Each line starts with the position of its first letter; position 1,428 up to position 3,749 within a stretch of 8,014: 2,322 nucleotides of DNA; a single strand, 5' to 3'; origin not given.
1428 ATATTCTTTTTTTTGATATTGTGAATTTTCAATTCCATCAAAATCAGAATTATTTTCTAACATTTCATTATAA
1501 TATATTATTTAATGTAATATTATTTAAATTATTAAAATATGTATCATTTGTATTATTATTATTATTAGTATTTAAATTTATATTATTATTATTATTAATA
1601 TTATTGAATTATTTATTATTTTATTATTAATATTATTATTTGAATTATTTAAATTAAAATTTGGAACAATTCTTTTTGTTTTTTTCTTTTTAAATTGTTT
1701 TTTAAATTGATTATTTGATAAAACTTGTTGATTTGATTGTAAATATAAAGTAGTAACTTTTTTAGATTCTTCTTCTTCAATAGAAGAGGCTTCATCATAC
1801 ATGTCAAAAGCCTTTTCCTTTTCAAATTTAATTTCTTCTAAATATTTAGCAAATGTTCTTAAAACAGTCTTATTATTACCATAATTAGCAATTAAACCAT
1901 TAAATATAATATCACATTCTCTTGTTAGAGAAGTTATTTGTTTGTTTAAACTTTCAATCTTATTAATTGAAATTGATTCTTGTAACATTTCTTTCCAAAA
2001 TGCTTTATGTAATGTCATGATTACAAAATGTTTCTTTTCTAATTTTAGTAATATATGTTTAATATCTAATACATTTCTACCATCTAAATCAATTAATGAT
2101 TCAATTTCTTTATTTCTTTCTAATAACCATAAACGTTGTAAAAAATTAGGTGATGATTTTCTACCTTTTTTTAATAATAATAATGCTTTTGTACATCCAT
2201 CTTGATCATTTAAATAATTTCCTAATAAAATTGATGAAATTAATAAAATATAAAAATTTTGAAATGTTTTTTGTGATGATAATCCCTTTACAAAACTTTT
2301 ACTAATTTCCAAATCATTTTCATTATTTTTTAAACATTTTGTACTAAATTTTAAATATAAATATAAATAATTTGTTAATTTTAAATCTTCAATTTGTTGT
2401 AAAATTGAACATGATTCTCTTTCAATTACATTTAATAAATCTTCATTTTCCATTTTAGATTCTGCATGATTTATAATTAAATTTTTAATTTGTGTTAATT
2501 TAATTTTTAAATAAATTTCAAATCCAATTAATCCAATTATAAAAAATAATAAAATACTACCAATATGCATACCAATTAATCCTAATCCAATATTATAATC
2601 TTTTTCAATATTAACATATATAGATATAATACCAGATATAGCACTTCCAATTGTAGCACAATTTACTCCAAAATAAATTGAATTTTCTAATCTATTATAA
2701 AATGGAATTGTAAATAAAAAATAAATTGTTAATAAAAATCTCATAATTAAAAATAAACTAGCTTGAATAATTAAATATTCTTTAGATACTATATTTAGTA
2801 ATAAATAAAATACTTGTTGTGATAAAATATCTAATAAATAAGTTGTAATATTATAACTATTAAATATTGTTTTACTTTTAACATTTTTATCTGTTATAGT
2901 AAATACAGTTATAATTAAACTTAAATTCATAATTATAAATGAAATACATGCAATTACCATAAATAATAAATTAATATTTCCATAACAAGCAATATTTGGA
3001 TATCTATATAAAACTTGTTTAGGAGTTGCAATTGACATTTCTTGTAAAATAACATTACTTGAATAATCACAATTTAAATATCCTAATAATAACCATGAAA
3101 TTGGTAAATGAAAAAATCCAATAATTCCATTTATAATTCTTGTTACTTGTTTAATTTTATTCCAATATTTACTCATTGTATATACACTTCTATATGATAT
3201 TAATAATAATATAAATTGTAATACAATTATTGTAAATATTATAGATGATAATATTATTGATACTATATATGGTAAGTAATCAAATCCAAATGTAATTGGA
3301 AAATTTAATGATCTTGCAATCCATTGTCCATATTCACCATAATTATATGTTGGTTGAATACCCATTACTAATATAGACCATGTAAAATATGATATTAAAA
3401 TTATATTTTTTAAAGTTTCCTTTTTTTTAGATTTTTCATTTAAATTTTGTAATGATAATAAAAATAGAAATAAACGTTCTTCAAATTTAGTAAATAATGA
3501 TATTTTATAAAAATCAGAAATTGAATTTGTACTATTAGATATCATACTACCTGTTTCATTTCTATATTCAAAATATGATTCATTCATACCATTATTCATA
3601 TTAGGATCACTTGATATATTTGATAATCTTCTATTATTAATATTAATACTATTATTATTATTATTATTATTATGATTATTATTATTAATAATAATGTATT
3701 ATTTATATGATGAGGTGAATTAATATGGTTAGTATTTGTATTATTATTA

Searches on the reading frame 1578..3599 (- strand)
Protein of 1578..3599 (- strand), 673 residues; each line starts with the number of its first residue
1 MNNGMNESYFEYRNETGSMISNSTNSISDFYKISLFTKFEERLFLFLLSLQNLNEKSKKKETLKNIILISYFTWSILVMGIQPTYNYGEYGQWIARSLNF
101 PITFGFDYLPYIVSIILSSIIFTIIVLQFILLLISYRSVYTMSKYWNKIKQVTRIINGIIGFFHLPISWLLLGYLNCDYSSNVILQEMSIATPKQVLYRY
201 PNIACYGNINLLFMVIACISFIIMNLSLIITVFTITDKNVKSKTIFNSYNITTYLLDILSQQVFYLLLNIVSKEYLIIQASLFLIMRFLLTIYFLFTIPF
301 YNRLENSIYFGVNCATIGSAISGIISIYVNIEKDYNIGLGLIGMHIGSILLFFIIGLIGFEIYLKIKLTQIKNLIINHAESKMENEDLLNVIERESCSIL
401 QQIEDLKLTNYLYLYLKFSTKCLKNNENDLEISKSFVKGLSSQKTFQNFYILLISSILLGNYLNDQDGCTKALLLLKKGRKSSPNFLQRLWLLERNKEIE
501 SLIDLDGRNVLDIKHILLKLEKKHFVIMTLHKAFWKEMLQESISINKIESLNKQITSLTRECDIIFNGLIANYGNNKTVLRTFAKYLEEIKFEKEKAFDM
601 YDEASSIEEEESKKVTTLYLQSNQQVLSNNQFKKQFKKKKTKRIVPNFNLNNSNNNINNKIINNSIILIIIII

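Call 9: find_homologous_proteins(query=window:1578-3599:-)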
Query window:1578-3599:-: 8000 candidates shared short words with the query, none scored E <= 0.001.

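Call 10: search_protein_families(library=pfam, proteins=[window:1578-3599:-], max_evalue=0.01)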
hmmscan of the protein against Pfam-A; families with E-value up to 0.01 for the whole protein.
window:1578-3599:- (673 aa): 1 family
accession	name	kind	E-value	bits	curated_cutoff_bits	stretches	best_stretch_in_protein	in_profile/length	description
PF25474.1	TPR_TmcB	-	7.1e-17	61.9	27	1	517-613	28-124/125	TmcB, TPR repeats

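Call 34: search_protein_representatives(protein=window:1578-3599:-)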
Query: 673 residues. Proteins with E-value up to 0.001 (for the whole library): 135; up to 1e-10: 82; up to 1e-30: 49. The best 135 are listed.
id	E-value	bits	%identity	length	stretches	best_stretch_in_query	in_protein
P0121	3.2e-155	534.7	41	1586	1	18-626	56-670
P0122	4.2e-137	474.8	97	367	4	461-628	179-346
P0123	5.7e-126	438.1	42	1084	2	17-480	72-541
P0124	3.4e-101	356.2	35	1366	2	33-612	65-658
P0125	3.7e-82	293.3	32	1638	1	34-615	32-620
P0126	9.2e-75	268.9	29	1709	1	16-616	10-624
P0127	4.7e-70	253.4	33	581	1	26-537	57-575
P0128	5.6e-67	243.2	32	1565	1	13-657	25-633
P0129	9.3e-67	242.5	30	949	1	19-657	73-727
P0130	2.5e-66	241.0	32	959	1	25-630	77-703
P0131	8.0e-66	239.4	30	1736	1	84-624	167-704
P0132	7.7e-65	236.1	31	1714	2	194-663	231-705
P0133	3.9e-63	230.5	30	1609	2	16-618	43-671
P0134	1.3e-62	228.8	29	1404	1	38-622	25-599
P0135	4.1e-62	227.1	30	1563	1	13-615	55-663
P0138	3.4e-60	220.8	34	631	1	11-508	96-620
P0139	4.6e-60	220.4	31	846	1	36-614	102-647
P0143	1.5e-57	212.0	30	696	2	197-581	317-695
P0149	4.4e-51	190.7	32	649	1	84-578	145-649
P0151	1.8e-48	182.0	38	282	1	14-245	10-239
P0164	4.3e-34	134.6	46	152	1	23-155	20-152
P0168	1.3e-32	129.7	39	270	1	428-614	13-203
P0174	2.3e-24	102.4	41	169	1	314-466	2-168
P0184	8.2e-20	87.4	38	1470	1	454-623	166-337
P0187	9.2e-19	83.9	36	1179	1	465-628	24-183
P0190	5.3e-18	81.4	38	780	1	465-615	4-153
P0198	8.0e-15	70.9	42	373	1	521-623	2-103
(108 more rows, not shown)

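Call 35: list_cluster_members(proteins=[P0121, P0122, P0123, P0124, P0125, P0126, P0127, P0128, P0129, P0130])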
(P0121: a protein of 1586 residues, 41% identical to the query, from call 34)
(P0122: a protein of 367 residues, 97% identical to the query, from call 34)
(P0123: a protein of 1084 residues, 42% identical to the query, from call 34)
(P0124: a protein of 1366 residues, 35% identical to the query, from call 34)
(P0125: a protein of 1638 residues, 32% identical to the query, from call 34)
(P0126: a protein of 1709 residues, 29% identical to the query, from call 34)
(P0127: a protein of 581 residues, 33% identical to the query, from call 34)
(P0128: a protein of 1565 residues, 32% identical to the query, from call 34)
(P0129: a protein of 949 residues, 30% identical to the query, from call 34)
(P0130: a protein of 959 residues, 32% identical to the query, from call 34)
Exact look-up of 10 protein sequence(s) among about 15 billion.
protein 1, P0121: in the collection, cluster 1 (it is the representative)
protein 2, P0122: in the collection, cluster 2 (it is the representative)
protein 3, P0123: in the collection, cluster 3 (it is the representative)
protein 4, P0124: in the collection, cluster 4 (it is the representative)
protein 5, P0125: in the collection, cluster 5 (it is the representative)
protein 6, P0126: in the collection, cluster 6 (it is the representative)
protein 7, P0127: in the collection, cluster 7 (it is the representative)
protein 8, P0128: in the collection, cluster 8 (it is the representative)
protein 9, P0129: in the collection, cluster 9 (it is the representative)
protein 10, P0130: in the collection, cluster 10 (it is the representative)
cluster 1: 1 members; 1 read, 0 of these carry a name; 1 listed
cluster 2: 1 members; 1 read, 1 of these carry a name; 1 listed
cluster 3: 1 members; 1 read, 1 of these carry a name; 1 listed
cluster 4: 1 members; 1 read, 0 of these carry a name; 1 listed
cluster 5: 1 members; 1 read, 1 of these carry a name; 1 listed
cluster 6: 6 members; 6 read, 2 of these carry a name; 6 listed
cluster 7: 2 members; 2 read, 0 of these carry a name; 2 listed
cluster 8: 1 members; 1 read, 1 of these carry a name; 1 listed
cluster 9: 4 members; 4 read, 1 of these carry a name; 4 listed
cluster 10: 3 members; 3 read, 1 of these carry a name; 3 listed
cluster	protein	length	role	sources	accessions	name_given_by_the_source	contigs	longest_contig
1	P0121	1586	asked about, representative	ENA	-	-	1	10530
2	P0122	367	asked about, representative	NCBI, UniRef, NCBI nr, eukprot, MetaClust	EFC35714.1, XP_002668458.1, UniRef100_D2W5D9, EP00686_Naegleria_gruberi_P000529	predicted protein [Naegleria gruberi] | Predicted protein n=1 Tax=Naegleria gruberi TaxID=5762 RepID=D2W5D9_NAEGR | uncharacterized protein NAEGRDRAFT_76630 [Naegleria gruberi]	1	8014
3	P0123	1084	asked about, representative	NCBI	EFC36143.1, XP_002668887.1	predicted protein, partial [Naegleria gruberi]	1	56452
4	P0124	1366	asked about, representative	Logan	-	-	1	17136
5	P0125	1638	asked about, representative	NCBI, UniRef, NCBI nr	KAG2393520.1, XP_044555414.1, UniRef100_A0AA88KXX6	hypothetical protein C9374_007051 [Naegleria lovaniensis] | Adenylate and Guanylate cyclase catalytic domain containing protein n=1 Tax=Naegleria ... | uncharacterized protein C9374_007051 [Naegleria lovaniensis]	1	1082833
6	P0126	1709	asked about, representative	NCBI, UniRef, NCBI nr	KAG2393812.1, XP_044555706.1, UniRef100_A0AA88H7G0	hypothetical protein C9374_003576 [Naegleria lovaniensis] | Adenylate and Guanylate cyclase catalytic domain containing protein n=1 Tax=Naegleria ... | uncharacterized protein C9374_003576 [Naegleria lovaniensis]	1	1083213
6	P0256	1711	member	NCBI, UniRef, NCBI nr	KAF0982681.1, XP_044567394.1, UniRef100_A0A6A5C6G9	hypothetical protein FDP41_011611 [Naegleria fowleri] | Guanylate cyclase domain-containing protein n=1 Tax=Naegleria fowleri TaxID=5763 ... | uncharacterized protein FDP41_011611 [Naegleria fowleri]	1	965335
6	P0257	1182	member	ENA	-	-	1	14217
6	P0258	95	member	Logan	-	-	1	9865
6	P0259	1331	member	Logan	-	-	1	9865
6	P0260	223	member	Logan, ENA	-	-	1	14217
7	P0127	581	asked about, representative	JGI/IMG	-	-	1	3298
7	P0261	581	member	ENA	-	-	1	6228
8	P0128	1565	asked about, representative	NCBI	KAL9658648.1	hypothetical protein ABK040_006184 [Willaertia magna]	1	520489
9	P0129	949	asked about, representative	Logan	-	-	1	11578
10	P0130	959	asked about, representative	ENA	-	-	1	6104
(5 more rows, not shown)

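Call 38: find_homologous_proteins(query=A1, max_evalue=1e-20)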
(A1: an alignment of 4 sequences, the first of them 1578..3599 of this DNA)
Query A1 (4 sequences) (673 aa, profile of the alignment): 2 proteins with E <= 1e-20 among 8000 candidates.
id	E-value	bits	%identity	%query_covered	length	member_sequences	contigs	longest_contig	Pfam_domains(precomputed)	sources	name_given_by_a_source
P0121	0.0e+0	2232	40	93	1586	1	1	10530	PF13426.14,PF00211.26,PF00989.32,PF25474.2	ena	-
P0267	0.0e+0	1518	41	98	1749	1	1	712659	PF13426.14,PF00211.26,PF00989.32,PF25474.2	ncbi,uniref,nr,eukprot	ncbi:predicted protein [Naegleria gruberi]|uniref:Predicted protein n=1 Tax=Naegleria gruberi TaxID=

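Call 39: find_encoding_contigs(protein=P0267, flank=10000)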
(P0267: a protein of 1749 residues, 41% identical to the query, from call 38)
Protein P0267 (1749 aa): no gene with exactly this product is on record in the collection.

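Call 40: find_encoding_contigs(protein=P0121, flank=10000)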
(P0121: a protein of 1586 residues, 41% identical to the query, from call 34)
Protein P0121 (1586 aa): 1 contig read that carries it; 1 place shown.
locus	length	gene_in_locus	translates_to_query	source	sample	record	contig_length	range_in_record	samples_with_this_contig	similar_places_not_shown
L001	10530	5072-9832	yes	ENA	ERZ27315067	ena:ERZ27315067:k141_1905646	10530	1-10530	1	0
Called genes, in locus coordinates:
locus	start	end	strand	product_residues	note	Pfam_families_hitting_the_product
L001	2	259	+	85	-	?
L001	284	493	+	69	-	-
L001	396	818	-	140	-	-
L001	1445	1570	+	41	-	-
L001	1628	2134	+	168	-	-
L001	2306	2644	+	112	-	-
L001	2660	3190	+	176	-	-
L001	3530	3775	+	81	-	-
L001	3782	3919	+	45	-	-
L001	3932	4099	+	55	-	-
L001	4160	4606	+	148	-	-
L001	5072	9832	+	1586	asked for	PF25474:TPR_TmcB, PF00989:PAS, PF13426:PAS_9, PF00211:Guanylate_cyc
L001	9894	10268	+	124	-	PF00211:Guanylate_cyc (weak)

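Call 45: find_related_loci(query=A1, collection=metagenome_contigs, flank=6000)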
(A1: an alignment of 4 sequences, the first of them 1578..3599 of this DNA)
Query A1 (673 aa) in metagenome_contigs; peptide patterns used: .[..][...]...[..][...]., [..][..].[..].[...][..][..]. (x = any residue, [..] = any of these).
67 stretches matched a pattern, but none encodes a relative of the query by tblastn (E <= 1e-3).

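Call 48: find_related_loci(query=A3, collection=metagenome_contigs, flank=6000)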
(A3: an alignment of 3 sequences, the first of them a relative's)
Query A3 (581 aa) in metagenome_contigs; peptide patterns used: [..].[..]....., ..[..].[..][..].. (x = any residue, [..] = any of these).
378 stretches matched a pattern, but none encodes a relative of the query by tblastn (E <= 1e-3).

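Call 49: find_encoding_contigs(protein=P0123, flank=10000)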
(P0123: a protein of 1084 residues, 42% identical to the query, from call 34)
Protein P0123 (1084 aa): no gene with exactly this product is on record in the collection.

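Call 50: find_encoding_contigs(protein=P0124, flank=10000)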
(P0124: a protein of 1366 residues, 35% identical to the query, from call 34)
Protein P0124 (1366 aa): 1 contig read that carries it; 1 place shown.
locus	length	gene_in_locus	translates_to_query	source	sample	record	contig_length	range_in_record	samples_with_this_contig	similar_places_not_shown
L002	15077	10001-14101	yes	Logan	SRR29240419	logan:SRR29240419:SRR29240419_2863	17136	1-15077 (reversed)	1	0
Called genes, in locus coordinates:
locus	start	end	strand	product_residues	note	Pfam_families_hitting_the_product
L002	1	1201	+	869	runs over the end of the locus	PF25390:WD40_RLD, PF00415:RCC1 (weak), PF25390:WD40_RLD, PF00415:RCC1 (weak), PF13540:RCC1_2 (weak), PF23106:EGF_Teneurin (faint), PF25024:EGF_TEN, PF07974:EGF_2 (weak), +1 more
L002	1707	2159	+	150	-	-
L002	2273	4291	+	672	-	PF00211:Guanylate_cyc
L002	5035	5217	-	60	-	-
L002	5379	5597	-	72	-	PF00786:PBD (weak)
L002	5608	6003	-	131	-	PF00786:PBD (faint)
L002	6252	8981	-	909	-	PF02386:TrkH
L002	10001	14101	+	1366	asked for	PF25474:TPR_TmcB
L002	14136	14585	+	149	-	PF00989:PAS (faint), PF13426:PAS_9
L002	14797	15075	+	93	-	?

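Call 53: find_encoding_contigs(protein=P0164, flank=10000)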
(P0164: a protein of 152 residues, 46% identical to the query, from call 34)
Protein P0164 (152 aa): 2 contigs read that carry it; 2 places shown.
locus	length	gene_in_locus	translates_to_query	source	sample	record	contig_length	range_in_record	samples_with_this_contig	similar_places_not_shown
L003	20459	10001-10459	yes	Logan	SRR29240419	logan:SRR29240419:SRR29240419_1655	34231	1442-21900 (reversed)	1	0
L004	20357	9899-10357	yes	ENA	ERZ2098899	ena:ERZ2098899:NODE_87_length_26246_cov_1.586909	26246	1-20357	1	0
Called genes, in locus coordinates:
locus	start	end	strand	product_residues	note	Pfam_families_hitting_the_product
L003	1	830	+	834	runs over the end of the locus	PF13516:LRR_6 (faint)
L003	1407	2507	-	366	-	PF00651:BTB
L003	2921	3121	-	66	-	-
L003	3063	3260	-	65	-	-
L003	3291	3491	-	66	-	-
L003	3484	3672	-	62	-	-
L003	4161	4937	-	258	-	PF18084:ARTD15_N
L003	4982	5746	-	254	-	-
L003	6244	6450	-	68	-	-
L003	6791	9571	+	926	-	-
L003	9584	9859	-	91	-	-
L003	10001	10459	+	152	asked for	-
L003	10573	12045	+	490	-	PF25474:TPR_TmcB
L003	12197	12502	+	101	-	-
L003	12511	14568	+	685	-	PF00989:PAS, PF13426:PAS_9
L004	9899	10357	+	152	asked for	-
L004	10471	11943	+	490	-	PF25474:TPR_TmcB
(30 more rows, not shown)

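Call 54: find_encoding_contigs(protein=P0151, flank=10000)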
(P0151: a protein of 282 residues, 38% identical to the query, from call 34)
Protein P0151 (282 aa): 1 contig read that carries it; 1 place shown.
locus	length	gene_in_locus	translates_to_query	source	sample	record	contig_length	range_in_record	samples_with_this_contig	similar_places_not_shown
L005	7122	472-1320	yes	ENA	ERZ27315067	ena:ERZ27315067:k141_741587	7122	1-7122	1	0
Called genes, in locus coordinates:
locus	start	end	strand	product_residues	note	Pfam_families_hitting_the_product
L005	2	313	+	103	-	?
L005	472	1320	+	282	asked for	-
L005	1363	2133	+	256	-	PF25474:TPR_TmcB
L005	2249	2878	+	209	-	-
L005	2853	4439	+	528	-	PF13188:PAS_8 (faint), PF00989:PAS, PF13426:PAS_9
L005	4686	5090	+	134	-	PF00211:Guanylate_cyc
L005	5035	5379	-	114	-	-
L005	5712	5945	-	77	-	-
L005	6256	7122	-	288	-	?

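Call 55: find_encoding_contigs(protein=P0130, flank=10000)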
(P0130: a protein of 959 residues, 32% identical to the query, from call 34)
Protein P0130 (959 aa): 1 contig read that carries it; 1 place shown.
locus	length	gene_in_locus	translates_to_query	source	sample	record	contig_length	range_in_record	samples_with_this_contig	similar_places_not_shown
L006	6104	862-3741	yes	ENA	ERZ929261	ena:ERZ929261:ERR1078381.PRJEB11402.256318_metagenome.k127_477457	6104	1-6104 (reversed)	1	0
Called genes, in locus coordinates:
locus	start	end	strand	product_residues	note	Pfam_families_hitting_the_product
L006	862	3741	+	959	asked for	PF25474:TPR_TmcB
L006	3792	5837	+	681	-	PF00989:PAS, PF13426:PAS_9, PF00211:Guanylate_cyc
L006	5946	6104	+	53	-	?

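Call 64: list_cluster_members(proteins=[P0168, P0174, P0184, P0187, P0190, P0198, P0138, P0139, P0143, P0149])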
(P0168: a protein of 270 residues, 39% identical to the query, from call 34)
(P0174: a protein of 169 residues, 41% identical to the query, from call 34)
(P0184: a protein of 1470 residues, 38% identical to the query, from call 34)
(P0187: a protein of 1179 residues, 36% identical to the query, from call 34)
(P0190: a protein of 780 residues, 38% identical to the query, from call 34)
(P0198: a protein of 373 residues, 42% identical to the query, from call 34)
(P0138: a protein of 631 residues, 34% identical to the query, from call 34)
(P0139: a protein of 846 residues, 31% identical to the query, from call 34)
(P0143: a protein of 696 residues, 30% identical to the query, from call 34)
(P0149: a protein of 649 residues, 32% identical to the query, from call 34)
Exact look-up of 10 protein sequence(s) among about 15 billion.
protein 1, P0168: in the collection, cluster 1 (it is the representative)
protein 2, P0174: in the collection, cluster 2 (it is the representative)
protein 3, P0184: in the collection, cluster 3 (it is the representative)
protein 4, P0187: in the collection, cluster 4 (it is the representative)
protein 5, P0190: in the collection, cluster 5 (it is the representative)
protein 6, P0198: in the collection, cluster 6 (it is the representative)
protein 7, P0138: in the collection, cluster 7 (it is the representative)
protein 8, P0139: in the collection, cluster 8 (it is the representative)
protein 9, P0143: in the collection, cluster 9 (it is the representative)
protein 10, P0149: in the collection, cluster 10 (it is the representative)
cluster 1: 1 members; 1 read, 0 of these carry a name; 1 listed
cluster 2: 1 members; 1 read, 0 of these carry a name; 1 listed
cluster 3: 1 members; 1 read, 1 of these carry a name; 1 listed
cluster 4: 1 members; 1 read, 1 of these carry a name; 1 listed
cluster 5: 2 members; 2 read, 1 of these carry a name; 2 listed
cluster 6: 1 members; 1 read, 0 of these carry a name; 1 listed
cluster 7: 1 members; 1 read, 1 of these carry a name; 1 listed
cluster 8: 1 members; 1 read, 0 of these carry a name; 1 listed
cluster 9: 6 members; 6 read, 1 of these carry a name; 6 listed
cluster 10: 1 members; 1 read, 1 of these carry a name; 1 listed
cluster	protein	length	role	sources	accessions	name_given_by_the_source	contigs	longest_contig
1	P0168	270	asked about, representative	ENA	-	-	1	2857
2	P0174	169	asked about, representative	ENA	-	-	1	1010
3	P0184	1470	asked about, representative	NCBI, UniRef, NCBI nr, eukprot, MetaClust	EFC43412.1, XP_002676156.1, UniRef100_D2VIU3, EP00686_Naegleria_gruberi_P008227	adenylate/guanylate cyclase [Naegleria gruberi] | Adenylate/guanylate cyclase n=1 Tax=Naegleria gruberi TaxID=5762 RepID=D2VIU3_NAEGR | XP_002676156.1 adenylate/guanylate cyclase [Naegleria gruberi strain NEG-M]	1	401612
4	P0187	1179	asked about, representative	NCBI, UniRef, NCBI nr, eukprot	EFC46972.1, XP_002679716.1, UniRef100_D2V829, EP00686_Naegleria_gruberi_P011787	hypothetical protein NAEGRDRAFT_78958 [Naegleria gruberi] | Uncharacterized protein FM179 n=1 Tax=Naegleria gruberi TaxID=5762 RepID=D2V829_NAEGR | uncharacterized protein NAEGRDRAFT_78958 [Naegleria gruberi]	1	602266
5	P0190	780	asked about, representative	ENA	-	-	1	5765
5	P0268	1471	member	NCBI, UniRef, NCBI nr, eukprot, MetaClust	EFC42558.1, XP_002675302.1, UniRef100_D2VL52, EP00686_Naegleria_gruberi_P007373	predicted protein [Naegleria gruberi] | Predicted protein n=1 Tax=Naegleria gruberi TaxID=5762 RepID=D2VL52_NAEGR | uncharacterized protein NAEGRDRAFT_69664 [Naegleria gruberi]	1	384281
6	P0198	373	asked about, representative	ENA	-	-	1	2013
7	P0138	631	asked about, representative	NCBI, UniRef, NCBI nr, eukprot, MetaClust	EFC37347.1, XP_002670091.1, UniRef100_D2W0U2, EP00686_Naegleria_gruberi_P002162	predicted protein [Naegleria gruberi] | Predicted protein n=1 Tax=Naegleria gruberi TaxID=5762 RepID=D2W0U2_NAEGR | uncharacterized protein NAEGRDRAFT_74981 [Naegleria gruberi]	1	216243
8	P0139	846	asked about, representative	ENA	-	-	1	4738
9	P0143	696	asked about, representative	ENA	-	-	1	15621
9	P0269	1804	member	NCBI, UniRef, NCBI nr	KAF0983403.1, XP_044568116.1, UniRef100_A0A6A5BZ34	hypothetical protein FDP41_010468 [Naegleria fowleri] | Adenylate and Guanylate cyclase catalytic domain containing protein n=1 Tax=Naegleria ... | uncharacterized protein FDP41_010468 [Naegleria fowleri]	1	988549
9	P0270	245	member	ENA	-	-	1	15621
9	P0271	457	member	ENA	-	-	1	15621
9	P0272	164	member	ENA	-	-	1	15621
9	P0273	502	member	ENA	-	-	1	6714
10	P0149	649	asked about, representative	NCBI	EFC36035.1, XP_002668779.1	predicted protein, partial [Naegleria gruberi]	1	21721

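Call 65: find_encoding_contigs(protein=P0139, flank=10000)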
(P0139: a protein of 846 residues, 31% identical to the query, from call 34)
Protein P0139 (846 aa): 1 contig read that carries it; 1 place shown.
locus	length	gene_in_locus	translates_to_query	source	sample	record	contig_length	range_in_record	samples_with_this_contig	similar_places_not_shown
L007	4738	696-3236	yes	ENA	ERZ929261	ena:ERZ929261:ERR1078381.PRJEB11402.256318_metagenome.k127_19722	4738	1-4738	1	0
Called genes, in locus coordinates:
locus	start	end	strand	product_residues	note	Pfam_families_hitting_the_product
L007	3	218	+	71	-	?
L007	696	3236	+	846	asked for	PF25474:TPR_TmcB (weak)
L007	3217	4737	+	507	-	?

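Call 66: find_encoding_contigs(protein=P0129, flank=10000)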
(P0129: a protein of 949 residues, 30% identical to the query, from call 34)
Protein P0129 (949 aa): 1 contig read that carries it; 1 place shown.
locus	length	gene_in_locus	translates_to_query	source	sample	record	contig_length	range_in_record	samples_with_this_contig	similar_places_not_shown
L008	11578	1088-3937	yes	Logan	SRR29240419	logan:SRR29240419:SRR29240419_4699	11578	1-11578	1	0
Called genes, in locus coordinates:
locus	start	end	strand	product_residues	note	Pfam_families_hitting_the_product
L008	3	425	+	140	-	?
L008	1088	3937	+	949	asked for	PF25474:TPR_TmcB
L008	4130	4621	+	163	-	-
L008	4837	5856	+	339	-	PF00989:PAS, PF13426:PAS_9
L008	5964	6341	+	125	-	PF00211:Guanylate_cyc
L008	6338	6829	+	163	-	PF00211:Guanylate_cyc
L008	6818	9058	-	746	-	PF02010:REJ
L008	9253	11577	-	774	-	?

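Call 67: find_encoding_contigs(protein=P0127, flank=10000)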
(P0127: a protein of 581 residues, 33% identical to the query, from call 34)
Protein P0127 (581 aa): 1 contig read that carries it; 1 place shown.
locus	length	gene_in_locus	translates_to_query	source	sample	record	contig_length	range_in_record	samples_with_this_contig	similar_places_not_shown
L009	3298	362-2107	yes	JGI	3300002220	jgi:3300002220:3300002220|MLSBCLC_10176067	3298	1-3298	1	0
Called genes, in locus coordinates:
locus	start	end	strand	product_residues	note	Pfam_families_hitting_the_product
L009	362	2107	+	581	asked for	-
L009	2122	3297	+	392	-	?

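Call 73: list_cluster_members(proteins=[window:1578-3599:-, window:90-1490:-, window:3596-3940:-, P0261, P0143, P0190])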
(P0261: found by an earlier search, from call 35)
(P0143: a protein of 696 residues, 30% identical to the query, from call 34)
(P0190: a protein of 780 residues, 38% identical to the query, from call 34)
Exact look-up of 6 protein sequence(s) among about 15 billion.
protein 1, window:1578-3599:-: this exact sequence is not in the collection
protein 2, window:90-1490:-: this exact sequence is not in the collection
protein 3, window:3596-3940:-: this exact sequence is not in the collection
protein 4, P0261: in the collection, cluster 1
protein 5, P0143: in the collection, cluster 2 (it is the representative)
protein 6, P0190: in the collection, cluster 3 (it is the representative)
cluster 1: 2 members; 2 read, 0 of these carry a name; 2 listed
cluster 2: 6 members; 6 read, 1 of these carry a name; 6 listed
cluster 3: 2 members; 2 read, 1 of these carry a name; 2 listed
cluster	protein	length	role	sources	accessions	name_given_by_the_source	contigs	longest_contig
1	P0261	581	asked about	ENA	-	-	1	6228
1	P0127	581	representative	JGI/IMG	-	-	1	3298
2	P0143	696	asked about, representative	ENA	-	-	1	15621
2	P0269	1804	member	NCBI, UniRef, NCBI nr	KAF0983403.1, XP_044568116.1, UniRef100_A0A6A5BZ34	hypothetical protein FDP41_010468 [Naegleria fowleri] | Adenylate and Guanylate cyclase catalytic domain containing protein n=1 Tax=Naegleria ... | uncharacterized protein FDP41_010468 [Naegleria fowleri]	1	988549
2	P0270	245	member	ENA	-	-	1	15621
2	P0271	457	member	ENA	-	-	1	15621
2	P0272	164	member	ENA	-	-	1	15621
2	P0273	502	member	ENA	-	-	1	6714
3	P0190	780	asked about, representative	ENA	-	-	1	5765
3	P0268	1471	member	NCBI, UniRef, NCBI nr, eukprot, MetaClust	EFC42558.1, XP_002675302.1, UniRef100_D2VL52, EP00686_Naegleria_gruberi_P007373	predicted protein [Naegleria gruberi] | Predicted protein n=1 Tax=Naegleria gruberi TaxID=5762 RepID=D2VL52_NAEGR | uncharacterized protein NAEGRDRAFT_69664 [Naegleria gruberi]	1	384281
